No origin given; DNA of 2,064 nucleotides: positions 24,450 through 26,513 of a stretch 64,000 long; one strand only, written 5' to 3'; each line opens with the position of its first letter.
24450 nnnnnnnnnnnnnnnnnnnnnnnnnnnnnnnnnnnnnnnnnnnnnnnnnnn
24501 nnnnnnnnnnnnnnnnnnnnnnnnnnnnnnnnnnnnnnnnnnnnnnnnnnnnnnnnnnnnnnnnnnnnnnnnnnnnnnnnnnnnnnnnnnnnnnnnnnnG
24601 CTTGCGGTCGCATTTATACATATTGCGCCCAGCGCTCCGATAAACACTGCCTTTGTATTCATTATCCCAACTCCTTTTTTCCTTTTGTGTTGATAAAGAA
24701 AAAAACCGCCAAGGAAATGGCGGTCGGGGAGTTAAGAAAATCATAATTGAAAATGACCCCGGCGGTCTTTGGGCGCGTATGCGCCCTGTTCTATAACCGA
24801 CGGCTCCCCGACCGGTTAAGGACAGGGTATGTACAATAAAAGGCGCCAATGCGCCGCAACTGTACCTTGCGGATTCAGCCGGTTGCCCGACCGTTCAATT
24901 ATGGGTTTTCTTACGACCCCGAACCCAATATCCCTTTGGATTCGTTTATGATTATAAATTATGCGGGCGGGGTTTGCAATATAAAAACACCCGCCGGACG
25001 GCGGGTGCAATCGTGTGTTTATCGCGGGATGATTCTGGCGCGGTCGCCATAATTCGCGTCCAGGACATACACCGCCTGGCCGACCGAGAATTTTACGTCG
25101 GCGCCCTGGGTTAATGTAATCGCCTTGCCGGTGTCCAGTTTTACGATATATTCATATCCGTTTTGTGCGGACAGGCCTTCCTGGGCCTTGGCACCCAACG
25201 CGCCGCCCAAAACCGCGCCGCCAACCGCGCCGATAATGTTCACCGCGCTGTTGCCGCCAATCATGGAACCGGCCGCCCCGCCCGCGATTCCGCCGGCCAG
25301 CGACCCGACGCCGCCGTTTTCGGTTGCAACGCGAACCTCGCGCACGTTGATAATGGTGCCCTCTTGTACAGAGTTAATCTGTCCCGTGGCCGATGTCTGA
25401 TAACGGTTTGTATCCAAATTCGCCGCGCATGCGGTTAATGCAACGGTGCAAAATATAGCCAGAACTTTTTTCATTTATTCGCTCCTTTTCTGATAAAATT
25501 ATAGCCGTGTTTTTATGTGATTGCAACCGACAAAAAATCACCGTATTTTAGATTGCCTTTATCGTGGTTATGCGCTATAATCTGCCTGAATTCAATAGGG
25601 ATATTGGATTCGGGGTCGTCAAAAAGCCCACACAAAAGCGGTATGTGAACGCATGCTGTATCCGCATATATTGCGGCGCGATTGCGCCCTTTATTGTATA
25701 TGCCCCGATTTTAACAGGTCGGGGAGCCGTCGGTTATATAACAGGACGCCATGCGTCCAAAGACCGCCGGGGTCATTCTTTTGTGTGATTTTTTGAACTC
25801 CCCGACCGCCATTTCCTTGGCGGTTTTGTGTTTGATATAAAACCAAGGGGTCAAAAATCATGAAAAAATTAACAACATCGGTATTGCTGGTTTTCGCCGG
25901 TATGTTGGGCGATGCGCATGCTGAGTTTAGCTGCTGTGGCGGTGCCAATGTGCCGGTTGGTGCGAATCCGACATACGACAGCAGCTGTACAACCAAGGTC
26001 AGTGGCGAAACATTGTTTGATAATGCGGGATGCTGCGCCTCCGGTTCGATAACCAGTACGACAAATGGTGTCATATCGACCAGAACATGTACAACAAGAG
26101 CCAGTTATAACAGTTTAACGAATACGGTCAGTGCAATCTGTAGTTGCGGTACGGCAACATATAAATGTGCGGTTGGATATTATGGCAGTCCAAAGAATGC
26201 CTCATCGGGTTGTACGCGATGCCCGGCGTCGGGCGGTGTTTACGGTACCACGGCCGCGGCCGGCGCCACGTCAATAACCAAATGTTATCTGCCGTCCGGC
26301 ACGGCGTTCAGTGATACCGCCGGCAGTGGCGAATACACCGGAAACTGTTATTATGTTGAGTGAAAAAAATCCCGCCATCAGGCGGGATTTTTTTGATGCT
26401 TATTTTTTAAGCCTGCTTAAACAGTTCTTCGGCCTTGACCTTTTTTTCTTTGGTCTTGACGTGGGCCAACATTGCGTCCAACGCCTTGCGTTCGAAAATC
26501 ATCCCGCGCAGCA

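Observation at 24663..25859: Type B leaders: a second variant of the same RNA architecture, present as a roughly 280-bp inverted repeat flanking a slyB-like gene, with compensatory base changes relative to type A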

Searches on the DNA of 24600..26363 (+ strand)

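Call 10: search_rna_families(source=window, start=24600, end=25900, threshold=evalue, max_evalue=10)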
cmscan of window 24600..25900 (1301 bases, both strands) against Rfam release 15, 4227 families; matches with E-value up to 10: 8.
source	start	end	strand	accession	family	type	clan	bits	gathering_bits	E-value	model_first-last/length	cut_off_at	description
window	25717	25815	+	RF02221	sRNA-Xcc1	Gene; sRNA;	-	34.4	53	0.00066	1-87/87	no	sRNA-Xcc1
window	24714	24813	-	RF02221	sRNA-Xcc1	Gene; sRNA;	-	32.2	53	0.0022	1-87/87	no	sRNA-Xcc1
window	24719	24813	+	RF02221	sRNA-Xcc1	Gene; sRNA;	-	19.7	53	2.1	1-87/87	no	sRNA-Xcc1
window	24699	24832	-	RF02552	RcsR1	Gene; sRNA;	-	17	60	1.6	1-96/96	no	RcsR1 sRNA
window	24981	25029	-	RF02837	anti-hemB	Gene; sRNA;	-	15.8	49.5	1.1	1-81/81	no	Burkholderia RNA 7 (anti-hemB)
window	24705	24807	+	RF02653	StyR-143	Gene; sRNA;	-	15.2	176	3.2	1-144/144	no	Salmonella enterica Typhi npcRNA 143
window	24948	25009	+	RF00624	P9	Gene;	-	13.2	43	9.7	1-74/74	no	Pseudomonas sRNA P9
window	24701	24885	+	RF02657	sot2652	Gene; sRNA;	-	12.1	61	7.7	1-187/187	no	Sense overlapping transcript RNA 2652 (sot)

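Call 11: search_rna_families(source=window, start=25560, end=25870, threshold=evalue, max_evalue=10, show_alignments=2)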
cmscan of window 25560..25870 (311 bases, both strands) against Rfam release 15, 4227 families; matches with E-value up to 10: 1.
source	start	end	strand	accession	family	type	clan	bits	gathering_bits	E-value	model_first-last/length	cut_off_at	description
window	25717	25815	+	RF02221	sRNA-Xcc1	Gene; sRNA;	-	34.4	53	0.00016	1-87/87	no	sRNA-Xcc1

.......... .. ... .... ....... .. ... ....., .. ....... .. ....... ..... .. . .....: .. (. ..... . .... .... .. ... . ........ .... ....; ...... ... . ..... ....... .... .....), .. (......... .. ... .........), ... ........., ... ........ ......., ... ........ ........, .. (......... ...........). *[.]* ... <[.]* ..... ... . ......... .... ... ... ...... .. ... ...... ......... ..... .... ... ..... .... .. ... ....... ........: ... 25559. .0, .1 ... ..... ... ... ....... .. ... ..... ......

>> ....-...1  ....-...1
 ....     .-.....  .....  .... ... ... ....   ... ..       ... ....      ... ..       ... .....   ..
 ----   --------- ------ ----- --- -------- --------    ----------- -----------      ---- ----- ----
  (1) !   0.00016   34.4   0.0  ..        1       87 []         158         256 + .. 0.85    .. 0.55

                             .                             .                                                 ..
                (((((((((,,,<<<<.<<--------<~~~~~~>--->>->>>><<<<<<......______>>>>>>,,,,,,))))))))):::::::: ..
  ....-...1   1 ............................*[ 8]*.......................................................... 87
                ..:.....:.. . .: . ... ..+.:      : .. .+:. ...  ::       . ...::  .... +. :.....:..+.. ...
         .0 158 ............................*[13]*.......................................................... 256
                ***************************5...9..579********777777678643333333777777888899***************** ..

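Call 34: search_rna_families(sources=[L001, L005, L023, L056, L064, L058, L047, L057, L013, L022, L026, L066], threshold=evalue, max_evalue=1, show_alignments=3)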
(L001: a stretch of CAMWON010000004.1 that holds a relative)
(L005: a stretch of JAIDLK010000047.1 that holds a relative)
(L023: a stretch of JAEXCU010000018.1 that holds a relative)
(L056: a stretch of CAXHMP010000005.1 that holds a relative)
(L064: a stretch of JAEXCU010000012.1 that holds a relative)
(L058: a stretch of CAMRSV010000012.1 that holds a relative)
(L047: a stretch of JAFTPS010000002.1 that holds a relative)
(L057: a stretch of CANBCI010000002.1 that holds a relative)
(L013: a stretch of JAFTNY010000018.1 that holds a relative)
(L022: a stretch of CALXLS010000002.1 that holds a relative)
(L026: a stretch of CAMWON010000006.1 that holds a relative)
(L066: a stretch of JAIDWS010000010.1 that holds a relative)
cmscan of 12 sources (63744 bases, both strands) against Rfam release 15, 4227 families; matches with E-value up to 1: 30.
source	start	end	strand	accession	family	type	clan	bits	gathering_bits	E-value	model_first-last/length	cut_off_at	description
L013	1985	2076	+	RF02221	sRNA-Xcc1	Gene; sRNA;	-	56.4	53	2e-07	1-87/87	no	sRNA-Xcc1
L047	1928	2018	+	RF02221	sRNA-Xcc1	Gene; sRNA;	-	46.5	53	4.3e-05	1-87/87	no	sRNA-Xcc1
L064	2158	2251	+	RF02221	sRNA-Xcc1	Gene; sRNA;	-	42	53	0.00053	1-87/87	no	sRNA-Xcc1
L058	2357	2457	+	RF02221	sRNA-Xcc1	Gene; sRNA;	-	36.2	53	0.012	1-87/87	no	sRNA-Xcc1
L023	4881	4951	+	RF02064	STnc370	Gene; sRNA;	-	36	54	0.29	1-71/71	no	Enterobacterial sRNA STnc370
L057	2356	2456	+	RF02221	sRNA-Xcc1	Gene; sRNA;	-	35.4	53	0.019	1-87/87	no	sRNA-Xcc1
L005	4787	4873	+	RF01770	rimP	Cis-reg; leader;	-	34.8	47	0.071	1-102/102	no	Gammaprotebacteria rimP leader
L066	2149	2241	+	RF02221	sRNA-Xcc1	Gene; sRNA;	-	33.9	53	0.042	1-87/87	no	sRNA-Xcc1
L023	4801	4947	+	RF02452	ncr1575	Gene; sRNA;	-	33.6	60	0.41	1-212/212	no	Bacillus sRNA ncr1575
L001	2358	2456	+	RF02221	sRNA-Xcc1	Gene; sRNA;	-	33.2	53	0.063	1-87/87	no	sRNA-Xcc1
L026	1973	2058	+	RF02221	sRNA-Xcc1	Gene; sRNA;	-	33.2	53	0.063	1-87/87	no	sRNA-Xcc1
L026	4943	5037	+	RF02221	sRNA-Xcc1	Gene; sRNA;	-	32.7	53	0.086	1-87/87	no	sRNA-Xcc1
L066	2646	2710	+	RF01859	Phe_leader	Cis-reg; leader;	-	31.9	55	0.22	1-125/125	no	Phenylalanine leader peptide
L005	3058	3134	+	RF01772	rnk_pseudo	Cis-reg; leader;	-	31.4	55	0.22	1-108/108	no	Pseudomonas rnk leader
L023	4875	4951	+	RF01772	rnk_pseudo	Cis-reg; leader;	-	31.3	55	0.24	1-108/108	no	Pseudomonas rnk leader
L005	2361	2461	+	RF02221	sRNA-Xcc1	Gene; sRNA;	-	31.1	53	0.2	1-87/87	no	sRNA-Xcc1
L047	3673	3734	+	RF02800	Rp_sR47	Gene; sRNA;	-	30.8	60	0.00041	90-154/316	no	Rickettsia sRNA47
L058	2916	2975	+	RF01859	Phe_leader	Cis-reg; leader;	-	29.3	55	0.82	1-125/125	no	Phenylalanine leader peptide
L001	2935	3038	+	RF01772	rnk_pseudo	Cis-reg; leader;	-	28.9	55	0.8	1-108/108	no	Pseudomonas rnk leader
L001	2986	3074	-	RF02621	BSnc120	Gene; sRNA;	-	28.3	114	0.022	1-88/88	no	Brucella sRNA 120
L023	2920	2998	+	RF00506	Thr_leader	Cis-reg; leader;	-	27.9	55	0.42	1-118/118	no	Threonine operon leader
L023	4919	4985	-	RF01393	isrJ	Gene; sRNA;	-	27.7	37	0.53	1-75/75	no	isrJ Hfq binding RNA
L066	1276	1345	+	RF02621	BSnc120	Gene; sRNA;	-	27.6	114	0.037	1-88/88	no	Brucella sRNA 120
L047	3203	3254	-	RF00506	Thr_leader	Cis-reg; leader;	-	27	55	0.68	1-118/118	no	Threonine operon leader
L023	4838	4946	+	RF00512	Leu_leader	Cis-reg; leader;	-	26.6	50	0.27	1-148/148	no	Leucine operon leader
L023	4900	4962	-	RF02621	BSnc120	Gene; sRNA;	-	26.4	114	0.088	1-88/88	no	Brucella sRNA 120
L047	1433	1554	-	RF00512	Leu_leader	Cis-reg; leader;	-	25.3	50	0.57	1-148/148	no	Leucine operon leader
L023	1246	1323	-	RF01394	isrK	Gene; sRNA;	-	24.9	50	0.29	1-77/77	no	isrK Hfq binding RNA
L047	1372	1463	+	RF00512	Leu_leader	Cis-reg; leader;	-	24.8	50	0.8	1-148/148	no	Leucine operon leader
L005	4696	4850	+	RF00084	CsrC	Gene; sRNA;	CL00106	21.5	61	0.023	104-244/255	no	CsrC RNA family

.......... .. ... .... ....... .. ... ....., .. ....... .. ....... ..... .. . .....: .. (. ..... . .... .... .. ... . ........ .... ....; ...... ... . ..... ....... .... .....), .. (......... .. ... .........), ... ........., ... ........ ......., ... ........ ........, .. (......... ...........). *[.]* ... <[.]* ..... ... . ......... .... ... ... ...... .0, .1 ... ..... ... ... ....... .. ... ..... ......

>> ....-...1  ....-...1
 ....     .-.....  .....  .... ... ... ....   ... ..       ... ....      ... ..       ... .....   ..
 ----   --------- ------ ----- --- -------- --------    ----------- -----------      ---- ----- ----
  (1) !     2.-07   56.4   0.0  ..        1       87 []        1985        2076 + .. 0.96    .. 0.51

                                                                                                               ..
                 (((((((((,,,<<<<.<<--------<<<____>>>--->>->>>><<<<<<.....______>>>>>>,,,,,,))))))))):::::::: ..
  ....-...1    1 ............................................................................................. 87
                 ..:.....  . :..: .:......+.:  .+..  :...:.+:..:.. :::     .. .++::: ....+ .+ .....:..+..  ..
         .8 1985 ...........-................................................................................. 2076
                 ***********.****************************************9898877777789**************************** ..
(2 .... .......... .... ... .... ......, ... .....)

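Call 79: build_rna_model(alignment_id=A6, structure=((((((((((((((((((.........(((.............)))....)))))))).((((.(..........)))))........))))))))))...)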
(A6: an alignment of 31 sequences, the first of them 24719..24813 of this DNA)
Model R1 built from alignment A6 (31 sequences, 101 columns); structure: as given.
model positions 91; base pairs 26; branch points 1; effective number of sequences 2.25; information 0.626 bits per position. Calibrated on 0.2 Mb of random sequence (short: E-values are rough).
structure used (alignment columns):
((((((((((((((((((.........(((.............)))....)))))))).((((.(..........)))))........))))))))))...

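Call 80: search_with_rna_model(model_id=R1, sources=[L080, L081, L082, L083, window], max_evalue=1, show_alignments=8)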
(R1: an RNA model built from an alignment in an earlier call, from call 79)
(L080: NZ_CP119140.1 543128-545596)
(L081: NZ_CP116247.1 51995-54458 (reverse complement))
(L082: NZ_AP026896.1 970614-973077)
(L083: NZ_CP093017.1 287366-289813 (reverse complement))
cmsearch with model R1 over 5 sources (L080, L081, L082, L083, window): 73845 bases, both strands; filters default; matches with E-value up to 1: 8.
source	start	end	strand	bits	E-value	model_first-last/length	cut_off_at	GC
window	24719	24813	-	97.6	1.6e-20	1-91/91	no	0.57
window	25717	25810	+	97.2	2e-20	1-91/91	no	0.56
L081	1182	1267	+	45.6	2.5e-08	1-91/91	no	0.6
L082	1185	1264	+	35.8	5.2e-06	1-91/91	no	0.61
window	18509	18578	+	29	0.0002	1-91/91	no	0.44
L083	1197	1276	+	27.4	0.00047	1-91/91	no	0.57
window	60746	60815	+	26.4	0.0008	1-91/91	no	0.44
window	24722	24816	+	14.1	0.61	1-91/91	no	0.56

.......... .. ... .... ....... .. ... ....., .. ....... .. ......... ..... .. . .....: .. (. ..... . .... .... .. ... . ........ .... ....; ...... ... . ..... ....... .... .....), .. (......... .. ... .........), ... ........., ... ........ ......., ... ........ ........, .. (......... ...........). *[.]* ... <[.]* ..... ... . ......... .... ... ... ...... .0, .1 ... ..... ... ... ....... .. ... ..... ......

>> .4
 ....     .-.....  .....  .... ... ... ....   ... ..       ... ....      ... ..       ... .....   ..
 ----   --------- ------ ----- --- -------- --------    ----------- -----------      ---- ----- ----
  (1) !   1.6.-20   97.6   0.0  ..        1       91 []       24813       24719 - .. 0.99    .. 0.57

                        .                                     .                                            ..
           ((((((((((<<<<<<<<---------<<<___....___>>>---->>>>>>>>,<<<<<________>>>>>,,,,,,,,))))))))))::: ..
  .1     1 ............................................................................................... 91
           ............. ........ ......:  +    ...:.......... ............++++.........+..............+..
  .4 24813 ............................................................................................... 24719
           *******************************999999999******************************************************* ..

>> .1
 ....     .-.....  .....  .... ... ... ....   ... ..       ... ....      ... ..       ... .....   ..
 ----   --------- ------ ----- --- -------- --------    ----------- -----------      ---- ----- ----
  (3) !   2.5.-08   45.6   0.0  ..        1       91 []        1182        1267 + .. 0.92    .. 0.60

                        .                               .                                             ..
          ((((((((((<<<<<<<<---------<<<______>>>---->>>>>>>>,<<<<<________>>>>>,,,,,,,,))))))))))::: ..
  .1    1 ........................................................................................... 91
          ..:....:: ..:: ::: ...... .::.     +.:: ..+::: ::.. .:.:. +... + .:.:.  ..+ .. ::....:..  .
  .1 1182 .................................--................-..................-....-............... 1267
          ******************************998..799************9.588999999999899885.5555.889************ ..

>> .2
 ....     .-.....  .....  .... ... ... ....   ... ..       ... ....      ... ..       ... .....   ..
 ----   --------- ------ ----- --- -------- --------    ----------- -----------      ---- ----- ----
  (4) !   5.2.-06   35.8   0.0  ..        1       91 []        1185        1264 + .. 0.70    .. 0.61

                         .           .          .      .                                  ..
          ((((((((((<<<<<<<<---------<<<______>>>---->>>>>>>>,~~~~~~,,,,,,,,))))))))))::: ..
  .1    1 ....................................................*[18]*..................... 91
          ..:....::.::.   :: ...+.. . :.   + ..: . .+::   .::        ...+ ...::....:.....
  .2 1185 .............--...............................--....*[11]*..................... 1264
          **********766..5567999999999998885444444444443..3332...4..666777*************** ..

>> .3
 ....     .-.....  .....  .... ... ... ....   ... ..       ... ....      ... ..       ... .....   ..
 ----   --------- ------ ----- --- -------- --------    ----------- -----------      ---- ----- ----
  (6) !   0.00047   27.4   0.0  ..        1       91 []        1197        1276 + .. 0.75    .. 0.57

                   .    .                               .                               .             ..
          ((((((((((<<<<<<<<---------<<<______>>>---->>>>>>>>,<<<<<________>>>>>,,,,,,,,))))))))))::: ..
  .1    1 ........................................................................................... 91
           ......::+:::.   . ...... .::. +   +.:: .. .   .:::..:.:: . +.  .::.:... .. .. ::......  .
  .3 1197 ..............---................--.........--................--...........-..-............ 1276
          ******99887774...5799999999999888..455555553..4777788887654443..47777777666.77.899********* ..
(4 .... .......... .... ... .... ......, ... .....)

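Call 94: search_rna_families(sources=[L009, L007, L004, L006, L027, L017, L008, L016, L075, L032, L036, L012], threshold=evalue, max_evalue=1)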
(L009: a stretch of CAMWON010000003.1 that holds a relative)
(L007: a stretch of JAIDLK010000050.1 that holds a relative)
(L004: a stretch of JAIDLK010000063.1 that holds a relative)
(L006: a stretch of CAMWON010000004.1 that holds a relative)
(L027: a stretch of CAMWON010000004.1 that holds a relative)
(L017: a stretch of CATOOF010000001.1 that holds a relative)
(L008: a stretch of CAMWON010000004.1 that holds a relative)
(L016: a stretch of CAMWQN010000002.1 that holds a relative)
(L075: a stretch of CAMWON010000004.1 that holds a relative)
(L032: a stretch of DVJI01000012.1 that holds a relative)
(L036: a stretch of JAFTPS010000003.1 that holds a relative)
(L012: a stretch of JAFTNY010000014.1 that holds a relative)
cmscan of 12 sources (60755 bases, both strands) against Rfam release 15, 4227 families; matches with E-value up to 1: 12.
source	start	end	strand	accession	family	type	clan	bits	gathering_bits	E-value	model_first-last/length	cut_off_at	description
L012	1577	1793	-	RF04128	MIR8562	Gene; miRNA;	-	37.8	211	0.0028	60-197/242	no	MIR8562 microRNA precursor family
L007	2680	2732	+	RF00512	Leu_leader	Cis-reg; leader;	-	31.5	50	0.014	1-148/148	no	Leucine operon leader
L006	2689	2741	+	RF00512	Leu_leader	Cis-reg; leader;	-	30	50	0.034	1-148/148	no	Leucine operon leader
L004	5066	5154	-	RF00106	RNAI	Gene; antisense;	-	28.5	47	0.29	1-102/102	no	RNAI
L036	535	591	+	RF03731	mir-7371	Gene; miRNA;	-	28.1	62.6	0.64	1-59/59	no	mir-7371 microRNA precursor family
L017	2675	2734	+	RF01393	isrJ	Gene; sRNA;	-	26.7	37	0.88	1-75/75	no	isrJ Hfq binding RNA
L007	2685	2744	-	RF02606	AbsR28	Gene; sRNA;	-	26.2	50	0.087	1-180/180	no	Acinetobacter sRNA 28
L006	2694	2776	-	RF02621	BSnc120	Gene; sRNA;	-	26.2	114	0.096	1-88/88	no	Brucella sRNA 120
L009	1824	1869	+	RF00125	IS128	Gene; sRNA;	-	26.1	80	0.32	152-198/209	no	IS128 RNA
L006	2710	2775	-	RF00512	Leu_leader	Cis-reg; leader;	-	24.6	50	0.84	1-148/148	no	Leucine operon leader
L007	2701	2767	-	RF00512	Leu_leader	Cis-reg; leader;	-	24.5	50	0.88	1-148/148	no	Leucine operon leader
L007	2683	2763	-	RF02621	BSnc120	Gene; sRNA;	-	23.7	114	0.57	1-88/88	no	Brucella sRNA 120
